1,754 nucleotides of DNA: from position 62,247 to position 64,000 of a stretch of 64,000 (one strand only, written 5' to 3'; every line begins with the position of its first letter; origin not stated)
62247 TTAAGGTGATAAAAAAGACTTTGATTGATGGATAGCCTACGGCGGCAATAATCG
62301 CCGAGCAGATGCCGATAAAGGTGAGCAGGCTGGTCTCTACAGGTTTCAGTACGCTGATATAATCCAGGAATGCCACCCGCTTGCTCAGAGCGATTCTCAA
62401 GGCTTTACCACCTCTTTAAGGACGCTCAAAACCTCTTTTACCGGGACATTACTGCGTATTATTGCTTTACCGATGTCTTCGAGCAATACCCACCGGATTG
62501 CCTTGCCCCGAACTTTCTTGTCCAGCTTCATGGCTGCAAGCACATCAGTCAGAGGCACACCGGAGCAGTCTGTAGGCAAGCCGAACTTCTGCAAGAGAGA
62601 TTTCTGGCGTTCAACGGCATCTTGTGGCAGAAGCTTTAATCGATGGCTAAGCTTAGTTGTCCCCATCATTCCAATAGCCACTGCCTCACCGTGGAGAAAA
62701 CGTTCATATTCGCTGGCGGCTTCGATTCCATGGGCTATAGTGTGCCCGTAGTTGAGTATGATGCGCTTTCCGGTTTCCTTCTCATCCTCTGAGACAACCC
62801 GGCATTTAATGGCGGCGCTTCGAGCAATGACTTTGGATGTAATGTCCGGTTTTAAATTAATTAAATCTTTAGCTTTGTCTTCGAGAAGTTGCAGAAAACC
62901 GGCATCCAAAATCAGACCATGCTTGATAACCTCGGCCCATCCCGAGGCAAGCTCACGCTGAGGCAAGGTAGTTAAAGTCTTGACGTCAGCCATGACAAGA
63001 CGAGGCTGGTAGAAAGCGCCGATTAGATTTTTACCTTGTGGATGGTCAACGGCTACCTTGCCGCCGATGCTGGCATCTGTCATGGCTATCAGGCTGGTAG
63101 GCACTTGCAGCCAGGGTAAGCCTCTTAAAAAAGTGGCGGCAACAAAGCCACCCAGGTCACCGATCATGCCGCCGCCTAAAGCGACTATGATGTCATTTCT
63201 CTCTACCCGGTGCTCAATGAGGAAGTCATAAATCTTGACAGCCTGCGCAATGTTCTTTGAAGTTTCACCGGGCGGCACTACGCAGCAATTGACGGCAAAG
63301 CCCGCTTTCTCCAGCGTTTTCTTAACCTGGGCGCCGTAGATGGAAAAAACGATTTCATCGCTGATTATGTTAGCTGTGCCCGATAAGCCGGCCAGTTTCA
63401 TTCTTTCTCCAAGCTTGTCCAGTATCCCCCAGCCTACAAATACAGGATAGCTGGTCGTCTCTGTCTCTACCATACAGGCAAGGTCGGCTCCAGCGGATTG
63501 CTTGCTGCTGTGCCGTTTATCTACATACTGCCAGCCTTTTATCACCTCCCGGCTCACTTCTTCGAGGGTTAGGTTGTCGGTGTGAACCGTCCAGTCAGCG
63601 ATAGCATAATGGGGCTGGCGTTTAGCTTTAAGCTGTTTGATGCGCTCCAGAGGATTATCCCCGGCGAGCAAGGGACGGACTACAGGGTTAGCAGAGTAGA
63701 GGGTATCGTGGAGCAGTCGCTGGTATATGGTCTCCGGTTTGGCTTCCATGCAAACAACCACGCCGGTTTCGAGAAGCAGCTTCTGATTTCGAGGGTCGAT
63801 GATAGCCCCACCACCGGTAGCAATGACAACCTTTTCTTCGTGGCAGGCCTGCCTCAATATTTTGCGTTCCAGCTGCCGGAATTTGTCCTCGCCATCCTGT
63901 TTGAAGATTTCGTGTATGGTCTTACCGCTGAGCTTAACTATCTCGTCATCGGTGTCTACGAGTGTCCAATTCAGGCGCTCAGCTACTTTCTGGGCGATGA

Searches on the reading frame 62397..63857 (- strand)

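Call 81: search_protein_families(library=pfam, max_evalue=0.00001, proteins=[window:62397-63857:-])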
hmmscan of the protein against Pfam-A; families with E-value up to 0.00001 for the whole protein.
window:62397-63857:- (486 aa): 5 families
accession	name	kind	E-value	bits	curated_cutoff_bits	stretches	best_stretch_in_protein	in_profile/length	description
PF24621.2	DHQS_C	-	1.7e-48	164.7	27.6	1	306-449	1-144/144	3-dehydroquinate synthase C-terminal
PF01761.26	DHQ_synthase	-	4.3e-47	159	24.2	1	192-304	2-114/115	3-dehydroquinate synthase N-terminal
PF01202.28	SKI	-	2.5e-17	63.9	22.1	1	2-107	56-156/159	Shikimate kinase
PF13685.12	Fe-ADH_2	-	8.6e-12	45.7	28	1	142-293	3-143/149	Iron-containing alcohol dehydrogenase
PF00465.25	Fe-ADH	-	3.4e-08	33.7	31.3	1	139-254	4-129/168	Iron-containing alcohol dehydrogenase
